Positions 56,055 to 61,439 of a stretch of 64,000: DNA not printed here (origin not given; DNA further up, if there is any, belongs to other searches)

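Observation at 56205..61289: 1,694-aa protein made of tandem PGI-like modules plus an FBPase-like module, two of them with degenerate active-site motifs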

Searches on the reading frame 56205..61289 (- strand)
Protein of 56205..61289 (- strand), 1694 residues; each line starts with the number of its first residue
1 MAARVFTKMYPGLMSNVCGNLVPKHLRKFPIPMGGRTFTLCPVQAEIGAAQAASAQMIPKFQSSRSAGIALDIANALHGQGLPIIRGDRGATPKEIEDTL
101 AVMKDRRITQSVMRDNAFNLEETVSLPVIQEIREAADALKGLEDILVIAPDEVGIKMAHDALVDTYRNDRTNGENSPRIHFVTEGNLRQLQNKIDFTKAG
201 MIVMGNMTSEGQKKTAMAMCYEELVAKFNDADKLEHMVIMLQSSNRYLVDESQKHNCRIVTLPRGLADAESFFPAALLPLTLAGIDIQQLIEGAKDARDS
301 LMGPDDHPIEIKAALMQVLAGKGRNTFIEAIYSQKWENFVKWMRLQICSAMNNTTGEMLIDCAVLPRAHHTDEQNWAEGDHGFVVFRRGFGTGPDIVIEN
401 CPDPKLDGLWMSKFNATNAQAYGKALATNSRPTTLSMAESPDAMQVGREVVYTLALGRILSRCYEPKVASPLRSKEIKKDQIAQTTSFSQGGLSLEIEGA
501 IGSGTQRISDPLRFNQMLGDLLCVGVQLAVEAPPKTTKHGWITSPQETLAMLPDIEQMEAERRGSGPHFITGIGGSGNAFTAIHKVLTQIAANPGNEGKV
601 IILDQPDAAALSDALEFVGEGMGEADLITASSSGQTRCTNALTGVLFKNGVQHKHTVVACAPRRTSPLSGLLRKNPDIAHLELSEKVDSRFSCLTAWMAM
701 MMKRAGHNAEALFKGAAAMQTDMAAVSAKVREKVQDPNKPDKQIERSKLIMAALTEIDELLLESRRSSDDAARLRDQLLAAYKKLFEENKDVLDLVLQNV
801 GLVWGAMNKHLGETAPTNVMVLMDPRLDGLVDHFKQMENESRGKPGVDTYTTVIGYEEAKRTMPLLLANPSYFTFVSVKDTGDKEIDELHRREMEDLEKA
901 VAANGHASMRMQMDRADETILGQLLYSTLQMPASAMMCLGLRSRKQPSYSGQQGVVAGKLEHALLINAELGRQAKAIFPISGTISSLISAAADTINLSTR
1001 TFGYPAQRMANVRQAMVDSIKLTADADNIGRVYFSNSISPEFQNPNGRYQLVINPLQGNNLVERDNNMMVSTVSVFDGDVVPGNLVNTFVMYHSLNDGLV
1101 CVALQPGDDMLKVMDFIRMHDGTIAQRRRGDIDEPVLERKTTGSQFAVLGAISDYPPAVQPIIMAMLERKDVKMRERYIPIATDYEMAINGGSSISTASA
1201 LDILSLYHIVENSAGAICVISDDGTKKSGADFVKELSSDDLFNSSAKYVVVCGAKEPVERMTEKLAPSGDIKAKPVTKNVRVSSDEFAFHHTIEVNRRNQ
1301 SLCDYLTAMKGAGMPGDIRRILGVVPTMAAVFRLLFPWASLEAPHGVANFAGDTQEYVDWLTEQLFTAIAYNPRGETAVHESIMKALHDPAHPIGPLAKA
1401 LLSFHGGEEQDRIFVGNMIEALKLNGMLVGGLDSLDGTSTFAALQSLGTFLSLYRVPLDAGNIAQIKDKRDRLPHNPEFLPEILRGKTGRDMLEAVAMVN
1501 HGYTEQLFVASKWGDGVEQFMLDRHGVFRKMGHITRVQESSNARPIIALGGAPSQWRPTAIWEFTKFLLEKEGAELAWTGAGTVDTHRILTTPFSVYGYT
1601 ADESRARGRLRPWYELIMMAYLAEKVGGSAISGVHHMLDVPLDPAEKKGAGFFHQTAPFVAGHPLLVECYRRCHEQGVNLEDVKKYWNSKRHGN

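Call 3: search_protein_families(library=pfam, proteins=[window:56205-61289:-], max_evalue=10)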
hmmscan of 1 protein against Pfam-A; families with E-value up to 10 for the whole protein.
window:56205-61289:- (1694 aa): 3 families
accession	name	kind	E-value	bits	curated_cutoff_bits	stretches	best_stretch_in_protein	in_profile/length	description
PF18913.5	FBPase_C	-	9.5e-13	48.5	27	1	1555-1648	16-108/127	Fructose-1-6-bisphosphatase, C-terminal domain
PF00316.25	FBPase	-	5.3e-05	23.4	34.8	1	1426-1526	102-184/191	Fructose-1-6-bisphosphatase, N-terminal domain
PF17769.7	PurK_C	-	0.21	11.8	22.6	1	1529-1542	38-51/56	Phosphoribosylaminoimidazole carboxylase C-terminal domain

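Call 4: search_protein_families(library=ncbifam, proteins=[window:56205-61289:-], max_evalue=10)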
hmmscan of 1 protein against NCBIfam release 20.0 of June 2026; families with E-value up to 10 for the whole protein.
window:56205-61289:- (1694 aa): 13 families
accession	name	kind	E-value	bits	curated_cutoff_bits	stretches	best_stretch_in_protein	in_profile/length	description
NF003016.0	PRK03868.1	equivalog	3.9e-21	75.4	487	2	535-723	28-212/410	glucose-6-phosphate isomerase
NF010697.0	PRK14097.1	equivalog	7.6e-18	64.3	443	2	119-344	49-285/448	glucose-6-phosphate isomerase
NF006784.0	PRK09293.2-5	equivalog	2.8e-12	46.5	395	2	1496-1653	116-263/279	class 1 fructose-bisphosphatase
NF006783.0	PRK09293.2-4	equivalog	7.2e-11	41.6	521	1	1502-1642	151-286/315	class 1 fructose-bisphosphatase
NF006786.0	PRK09293.3-3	subfamily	1.2e-10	41.1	428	1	1489-1643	117-262/286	class 1 fructose-bisphosphatase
NF006778.0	PRK09293.1-1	equivalog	6.9e-10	38.1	368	1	1426-1670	106-325/335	class 1 fructose-bisphosphatase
NF006780.0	PRK09293.1-4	equivalog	1.9e-09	37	358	1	1497-1641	150-297/343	class 1 fructose-bisphosphatase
NF006782.0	PRK09293.2-3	equivalog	1.4e-08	34.2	457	1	1546-1653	159-265/280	class 1 fructose-bisphosphatase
NF006779.0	PRK09293.1-3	equivalog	3e-08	33.1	349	1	1424-1641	103-305/334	class 1 fructose-bisphosphatase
NF006785.0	PRK09293.3-2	equivalog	9.1e-07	28.3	477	1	1547-1643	175-267/291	class 1 fructose-bisphosphatase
NF010696.0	PRK14096.1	equivalog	7.5e-06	24.7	671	2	570-721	119-269/528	glucose-6-phosphate isomerase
NF040629.1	PGI_Meth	equivalog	0.00015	21.1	350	1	221-351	131-263/396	glucose-6-phosphate isomerase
NF011893.0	PRK15366.1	equivalog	0.061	13.7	129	1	751-793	1-40/80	type III secretion system chaperone SsaE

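Call 5: search_solved_structures(query=window:56205-61289:-, max_evalue=10, show_alignments=3)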
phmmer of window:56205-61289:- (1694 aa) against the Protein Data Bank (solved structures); distinct sequences matched with E-value up to 10: 52.
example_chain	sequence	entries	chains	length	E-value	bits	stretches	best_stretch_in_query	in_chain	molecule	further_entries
4he1_A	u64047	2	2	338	4.7e-09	37.2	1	1420-1675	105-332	Fructose-1,6-bisphosphatase isozyme 2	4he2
3ifa_A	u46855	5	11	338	4.8e-09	37.2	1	1420-1675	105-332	Fructose-1,6-bisphosphatase isozyme 2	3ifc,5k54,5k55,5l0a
4he0_A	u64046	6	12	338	4.8e-09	37.2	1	1420-1675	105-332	Fructose-1,6-bisphosphatase isozyme 2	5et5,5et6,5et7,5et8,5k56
5q0c_A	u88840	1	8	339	4.8e-09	37.2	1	1420-1675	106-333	Fructose-1,6-bisphosphatase isozyme 2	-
1rdx_A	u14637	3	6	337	1.4e-07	32.4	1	1425-1664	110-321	FRUCTOSE 1,6-BISPHOSPHATASE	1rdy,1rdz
1bk4_A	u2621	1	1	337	3.3e-07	31.1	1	1426-1667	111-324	PROTEIN (FRUCTOSE-1,6-BISPHOSPHATASE)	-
1fsa_A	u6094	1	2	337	4.2e-07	30.8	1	1425-1664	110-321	FRUCTOSE 1,6-BISPHOSPHATASE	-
1kz8_A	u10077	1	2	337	4.3e-07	30.8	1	1425-1664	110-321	FRUCTOSE-1,6-BISPHOSPHATASE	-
1fbc_A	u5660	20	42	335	4.4e-07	30.7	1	1425-1664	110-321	FRUCTOSE 1,6-BISPHOSPHATASE | FRUCTOSE-1,6-BISPHOSPHATASE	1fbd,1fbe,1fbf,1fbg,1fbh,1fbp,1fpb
1frp_A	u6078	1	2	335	4.4e-07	30.7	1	1425-1664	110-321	FRUCTOSE 1,6-BISPHOSPHATASE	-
4gx6_A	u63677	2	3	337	4.5e-07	30.7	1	1425-1664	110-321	Fructose-1,6-bisphosphatase 1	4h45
4gx3_A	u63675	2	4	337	4.8e-07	30.6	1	1425-1664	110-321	Fructose-1,6-bisphosphatase 1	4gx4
1cnq_A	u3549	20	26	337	4.8e-07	30.6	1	1425-1664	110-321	FRUCTOSE-1,6-BISPHOSPHATASE | Fructose-1,6-bisphosphatase 1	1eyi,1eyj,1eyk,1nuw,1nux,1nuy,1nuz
4gww_A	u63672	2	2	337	4.8e-07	30.6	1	1425-1664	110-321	Fructose-1,6-bisphosphatase 1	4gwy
4gwx_A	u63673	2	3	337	4.8e-07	30.6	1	1425-1664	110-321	Fructose-1,6-bisphosphatase 1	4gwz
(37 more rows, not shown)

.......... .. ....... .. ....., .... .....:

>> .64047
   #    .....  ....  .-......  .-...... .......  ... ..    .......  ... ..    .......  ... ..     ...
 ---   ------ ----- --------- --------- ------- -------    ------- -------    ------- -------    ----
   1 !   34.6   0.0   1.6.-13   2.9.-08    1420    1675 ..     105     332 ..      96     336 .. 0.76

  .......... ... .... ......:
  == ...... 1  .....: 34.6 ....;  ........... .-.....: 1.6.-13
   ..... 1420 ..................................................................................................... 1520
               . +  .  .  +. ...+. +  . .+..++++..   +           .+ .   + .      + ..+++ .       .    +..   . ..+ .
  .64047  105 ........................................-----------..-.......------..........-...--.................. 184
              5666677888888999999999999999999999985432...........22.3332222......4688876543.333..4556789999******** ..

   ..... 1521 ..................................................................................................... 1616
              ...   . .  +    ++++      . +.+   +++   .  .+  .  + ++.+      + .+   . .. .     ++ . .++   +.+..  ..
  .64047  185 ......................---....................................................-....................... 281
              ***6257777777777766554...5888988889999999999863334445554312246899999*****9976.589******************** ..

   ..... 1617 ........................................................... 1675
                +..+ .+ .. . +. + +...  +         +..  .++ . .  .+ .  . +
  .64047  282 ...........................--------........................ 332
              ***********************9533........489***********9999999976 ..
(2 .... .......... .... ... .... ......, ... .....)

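Call 7: find_homologous_proteins(query=window:56205-61289:-)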
Query window:56205-61289:- (1694 aa): 1 proteins with E <= 0.001 among 8000 candidates.
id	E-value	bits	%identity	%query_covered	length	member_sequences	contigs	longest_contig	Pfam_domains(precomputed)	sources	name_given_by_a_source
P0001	0.0e+0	3744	100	97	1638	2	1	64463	PF18913.6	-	-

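Call 12: find_encoding_contigs(protein=P0001, flank=10000, max_places=6)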
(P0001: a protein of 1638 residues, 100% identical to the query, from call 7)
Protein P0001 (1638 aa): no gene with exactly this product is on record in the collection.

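Call 16: find_related_loci(query=window:56205-61289:-, collection=genome_contigs, flank=10000)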
Query window:56205-61289:- (1694 aa) in genome_contigs; peptide patterns used: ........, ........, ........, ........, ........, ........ (x = any residue, [..] = any of these).
14 stretches matched a pattern, but none encodes a relative of the query by tblastn (E <= 1e-3).

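Call 43: find_homologous_proteins(query=A1, max_evalue=1e-10)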
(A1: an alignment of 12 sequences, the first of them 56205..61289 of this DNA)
Query A1 (12 sequences) (1694 aa, profile of the alignment): 2 proteins with E <= 1e-10 among 8000 candidates.
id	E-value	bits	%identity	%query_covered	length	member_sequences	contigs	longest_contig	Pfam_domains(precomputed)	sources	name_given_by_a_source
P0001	0.0e+0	1852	100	97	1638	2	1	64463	PF18913.6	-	-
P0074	6.8e-12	62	32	6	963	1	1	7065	PF00923.26,PF00342.25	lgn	-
